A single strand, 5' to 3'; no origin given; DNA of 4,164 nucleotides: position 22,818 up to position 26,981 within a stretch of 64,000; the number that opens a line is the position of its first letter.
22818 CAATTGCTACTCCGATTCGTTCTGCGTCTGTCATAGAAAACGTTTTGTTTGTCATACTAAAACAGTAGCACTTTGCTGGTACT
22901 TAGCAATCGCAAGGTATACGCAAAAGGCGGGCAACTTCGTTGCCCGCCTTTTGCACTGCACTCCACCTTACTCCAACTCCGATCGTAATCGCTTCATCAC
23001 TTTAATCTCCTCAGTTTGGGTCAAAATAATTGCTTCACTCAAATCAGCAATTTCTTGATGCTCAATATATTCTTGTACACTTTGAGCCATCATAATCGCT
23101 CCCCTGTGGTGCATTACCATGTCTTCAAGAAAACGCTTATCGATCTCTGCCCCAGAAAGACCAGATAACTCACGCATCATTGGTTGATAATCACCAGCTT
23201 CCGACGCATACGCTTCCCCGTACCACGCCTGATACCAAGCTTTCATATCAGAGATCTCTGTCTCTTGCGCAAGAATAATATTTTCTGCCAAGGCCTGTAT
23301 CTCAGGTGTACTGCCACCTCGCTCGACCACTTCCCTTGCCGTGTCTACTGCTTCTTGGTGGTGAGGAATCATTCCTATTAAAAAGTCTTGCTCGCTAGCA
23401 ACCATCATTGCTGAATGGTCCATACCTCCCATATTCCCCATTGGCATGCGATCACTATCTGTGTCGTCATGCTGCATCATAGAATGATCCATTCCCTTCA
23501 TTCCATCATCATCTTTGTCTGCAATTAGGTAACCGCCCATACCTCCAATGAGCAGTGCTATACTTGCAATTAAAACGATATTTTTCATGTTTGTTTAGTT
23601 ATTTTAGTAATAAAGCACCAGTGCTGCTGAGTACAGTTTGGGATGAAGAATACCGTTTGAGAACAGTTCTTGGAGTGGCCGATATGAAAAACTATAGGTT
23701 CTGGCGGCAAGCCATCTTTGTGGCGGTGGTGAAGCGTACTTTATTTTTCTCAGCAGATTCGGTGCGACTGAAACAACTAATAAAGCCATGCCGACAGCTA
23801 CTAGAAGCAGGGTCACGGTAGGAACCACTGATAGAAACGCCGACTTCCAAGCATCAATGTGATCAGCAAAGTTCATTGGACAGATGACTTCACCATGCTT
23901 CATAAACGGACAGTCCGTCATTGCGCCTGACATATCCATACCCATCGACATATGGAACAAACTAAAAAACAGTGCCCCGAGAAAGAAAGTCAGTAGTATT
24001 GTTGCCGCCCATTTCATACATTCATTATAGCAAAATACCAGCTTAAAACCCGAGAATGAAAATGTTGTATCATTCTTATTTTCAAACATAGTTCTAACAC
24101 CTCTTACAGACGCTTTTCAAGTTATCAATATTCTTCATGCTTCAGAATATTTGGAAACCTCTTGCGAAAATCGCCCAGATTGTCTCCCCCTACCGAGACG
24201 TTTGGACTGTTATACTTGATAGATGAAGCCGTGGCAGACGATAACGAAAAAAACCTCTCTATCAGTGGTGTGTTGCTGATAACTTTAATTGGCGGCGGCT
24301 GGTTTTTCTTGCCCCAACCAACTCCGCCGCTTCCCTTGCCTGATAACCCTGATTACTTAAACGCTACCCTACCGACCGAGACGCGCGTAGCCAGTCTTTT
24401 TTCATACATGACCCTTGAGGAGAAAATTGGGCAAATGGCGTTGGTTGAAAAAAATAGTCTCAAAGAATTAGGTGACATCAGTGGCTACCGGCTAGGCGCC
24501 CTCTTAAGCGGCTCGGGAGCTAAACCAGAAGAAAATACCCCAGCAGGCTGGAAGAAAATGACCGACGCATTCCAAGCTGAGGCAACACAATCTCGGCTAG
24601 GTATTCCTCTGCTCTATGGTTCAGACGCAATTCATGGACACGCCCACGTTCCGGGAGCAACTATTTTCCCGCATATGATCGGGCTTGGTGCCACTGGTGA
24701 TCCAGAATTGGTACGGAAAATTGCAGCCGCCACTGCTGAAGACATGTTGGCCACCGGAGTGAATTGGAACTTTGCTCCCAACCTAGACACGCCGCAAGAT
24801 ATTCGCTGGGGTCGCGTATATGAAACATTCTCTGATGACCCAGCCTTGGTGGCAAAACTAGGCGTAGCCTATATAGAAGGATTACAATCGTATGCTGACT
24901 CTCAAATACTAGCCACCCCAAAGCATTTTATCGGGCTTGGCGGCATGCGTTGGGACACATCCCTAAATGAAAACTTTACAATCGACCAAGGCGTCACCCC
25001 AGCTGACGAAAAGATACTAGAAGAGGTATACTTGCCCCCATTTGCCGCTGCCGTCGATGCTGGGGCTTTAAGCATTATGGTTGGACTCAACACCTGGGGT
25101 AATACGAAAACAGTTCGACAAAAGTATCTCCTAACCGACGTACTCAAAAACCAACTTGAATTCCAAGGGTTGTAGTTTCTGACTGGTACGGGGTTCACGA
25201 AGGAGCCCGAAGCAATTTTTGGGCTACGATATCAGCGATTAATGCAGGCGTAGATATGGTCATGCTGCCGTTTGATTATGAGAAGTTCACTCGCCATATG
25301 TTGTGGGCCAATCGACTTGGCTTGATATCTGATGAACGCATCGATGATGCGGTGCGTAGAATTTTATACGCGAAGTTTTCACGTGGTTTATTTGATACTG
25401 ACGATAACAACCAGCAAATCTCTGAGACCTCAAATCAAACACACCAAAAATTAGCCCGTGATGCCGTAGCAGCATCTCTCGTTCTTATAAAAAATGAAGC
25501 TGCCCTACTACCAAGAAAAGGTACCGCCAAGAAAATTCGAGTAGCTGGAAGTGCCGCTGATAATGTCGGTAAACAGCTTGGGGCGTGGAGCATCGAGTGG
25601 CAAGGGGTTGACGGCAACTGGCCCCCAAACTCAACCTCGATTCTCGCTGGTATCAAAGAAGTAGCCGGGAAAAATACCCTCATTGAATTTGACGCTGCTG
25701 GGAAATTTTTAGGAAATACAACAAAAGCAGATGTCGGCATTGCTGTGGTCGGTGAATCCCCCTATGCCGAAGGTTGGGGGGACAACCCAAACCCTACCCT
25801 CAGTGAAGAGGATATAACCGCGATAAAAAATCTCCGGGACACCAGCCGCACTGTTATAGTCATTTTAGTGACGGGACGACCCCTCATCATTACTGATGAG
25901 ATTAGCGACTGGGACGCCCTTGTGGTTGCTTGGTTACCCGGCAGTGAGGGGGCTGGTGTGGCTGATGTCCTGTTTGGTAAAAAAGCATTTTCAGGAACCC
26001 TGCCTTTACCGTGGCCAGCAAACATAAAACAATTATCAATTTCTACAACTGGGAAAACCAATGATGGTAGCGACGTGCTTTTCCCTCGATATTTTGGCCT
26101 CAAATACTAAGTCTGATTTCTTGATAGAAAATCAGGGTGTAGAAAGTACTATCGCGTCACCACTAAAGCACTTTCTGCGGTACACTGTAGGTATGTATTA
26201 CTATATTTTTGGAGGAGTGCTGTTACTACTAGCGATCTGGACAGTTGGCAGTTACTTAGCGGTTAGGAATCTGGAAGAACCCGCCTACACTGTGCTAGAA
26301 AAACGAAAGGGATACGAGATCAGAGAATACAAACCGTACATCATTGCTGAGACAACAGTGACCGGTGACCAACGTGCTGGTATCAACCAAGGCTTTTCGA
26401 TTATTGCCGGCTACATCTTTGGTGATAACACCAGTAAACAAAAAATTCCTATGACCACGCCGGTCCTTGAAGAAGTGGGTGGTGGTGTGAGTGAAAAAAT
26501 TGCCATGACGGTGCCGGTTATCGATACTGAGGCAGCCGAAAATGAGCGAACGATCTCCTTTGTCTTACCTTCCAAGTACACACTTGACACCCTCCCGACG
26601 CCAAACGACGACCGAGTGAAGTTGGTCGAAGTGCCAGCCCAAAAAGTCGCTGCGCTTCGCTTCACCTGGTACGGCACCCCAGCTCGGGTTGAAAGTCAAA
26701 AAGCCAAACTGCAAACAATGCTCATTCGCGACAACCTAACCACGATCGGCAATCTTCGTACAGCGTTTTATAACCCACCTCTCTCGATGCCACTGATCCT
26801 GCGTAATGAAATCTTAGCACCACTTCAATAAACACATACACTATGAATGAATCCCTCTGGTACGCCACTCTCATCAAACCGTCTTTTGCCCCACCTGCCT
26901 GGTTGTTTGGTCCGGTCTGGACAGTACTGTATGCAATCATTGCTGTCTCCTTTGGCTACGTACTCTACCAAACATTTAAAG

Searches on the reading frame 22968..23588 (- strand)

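Call 75: search_protein_families(library=pfam, proteins=[window:22968-23588:-], max_evalue=0.001)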
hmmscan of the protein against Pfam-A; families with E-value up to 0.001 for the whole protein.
window:22968-23588:- (206 aa): 2 families
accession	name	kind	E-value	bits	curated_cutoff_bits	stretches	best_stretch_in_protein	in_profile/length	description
PF03713.19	DUF305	-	2.1e-42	145.2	27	2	66-201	1-150/151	Domain of unknown function (DUF305)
PF13628.12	DUF4142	-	3e-07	31.2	27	1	135-183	72-120/138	Domain of unknown function (DUF4142)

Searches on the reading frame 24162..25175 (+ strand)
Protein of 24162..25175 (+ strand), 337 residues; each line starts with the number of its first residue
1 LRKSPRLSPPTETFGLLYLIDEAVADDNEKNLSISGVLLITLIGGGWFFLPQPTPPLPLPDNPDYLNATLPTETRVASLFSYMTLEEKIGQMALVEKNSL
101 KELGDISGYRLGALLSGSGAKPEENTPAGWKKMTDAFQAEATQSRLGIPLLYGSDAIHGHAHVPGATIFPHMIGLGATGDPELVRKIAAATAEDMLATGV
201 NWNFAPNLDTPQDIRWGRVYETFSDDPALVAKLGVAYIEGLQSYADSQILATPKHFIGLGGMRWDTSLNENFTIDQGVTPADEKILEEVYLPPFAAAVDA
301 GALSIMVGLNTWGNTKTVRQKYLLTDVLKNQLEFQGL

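Call 27: search_protein_families(library=pfam, proteins=[window:24162-25175:+], max_evalue=0.001)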
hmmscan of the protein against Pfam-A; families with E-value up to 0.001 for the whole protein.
window:24162-25175:+ (337 aa): 1 family
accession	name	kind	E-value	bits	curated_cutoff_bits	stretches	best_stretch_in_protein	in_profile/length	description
PF00933.27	Glyco_hydro_3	-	1.2e-54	186.4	27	1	84-337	1-247/316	Glycosyl hydrolase family 3 N terminal domain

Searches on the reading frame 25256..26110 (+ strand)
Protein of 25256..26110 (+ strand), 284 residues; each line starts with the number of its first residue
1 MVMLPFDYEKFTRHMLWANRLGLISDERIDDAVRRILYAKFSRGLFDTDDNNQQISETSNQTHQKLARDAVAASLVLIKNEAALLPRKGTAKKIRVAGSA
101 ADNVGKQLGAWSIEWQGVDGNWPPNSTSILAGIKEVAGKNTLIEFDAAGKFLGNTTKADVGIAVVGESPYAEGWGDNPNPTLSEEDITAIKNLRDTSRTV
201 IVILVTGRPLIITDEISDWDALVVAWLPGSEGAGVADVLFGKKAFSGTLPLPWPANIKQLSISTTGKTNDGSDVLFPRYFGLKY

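Call 28: search_protein_families(library=pfam, proteins=[window:25256-26110:+], max_evalue=0.001)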
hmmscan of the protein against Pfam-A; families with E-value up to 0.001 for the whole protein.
window:25256-26110:+ (284 aa): 1 family
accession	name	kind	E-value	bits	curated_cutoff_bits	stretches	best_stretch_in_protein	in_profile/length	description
PF01915.27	Glyco_hydro_3_C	-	4.9e-33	115.2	31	1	75-284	1-200/200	Glycosyl hydrolase family 3 C-terminal domain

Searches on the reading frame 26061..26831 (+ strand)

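Call 28: search_protein_families(library=pfam, proteins=[window:26061-26831:+], max_evalue=0.001)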
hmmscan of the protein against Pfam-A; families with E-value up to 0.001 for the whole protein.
window:26061-26831:+ (256 aa): 1 family
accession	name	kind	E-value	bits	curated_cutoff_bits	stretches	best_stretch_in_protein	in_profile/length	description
PF04832.17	SOUL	-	5.5e-45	153.9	27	1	71-252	1-171/173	SOUL heme-binding protein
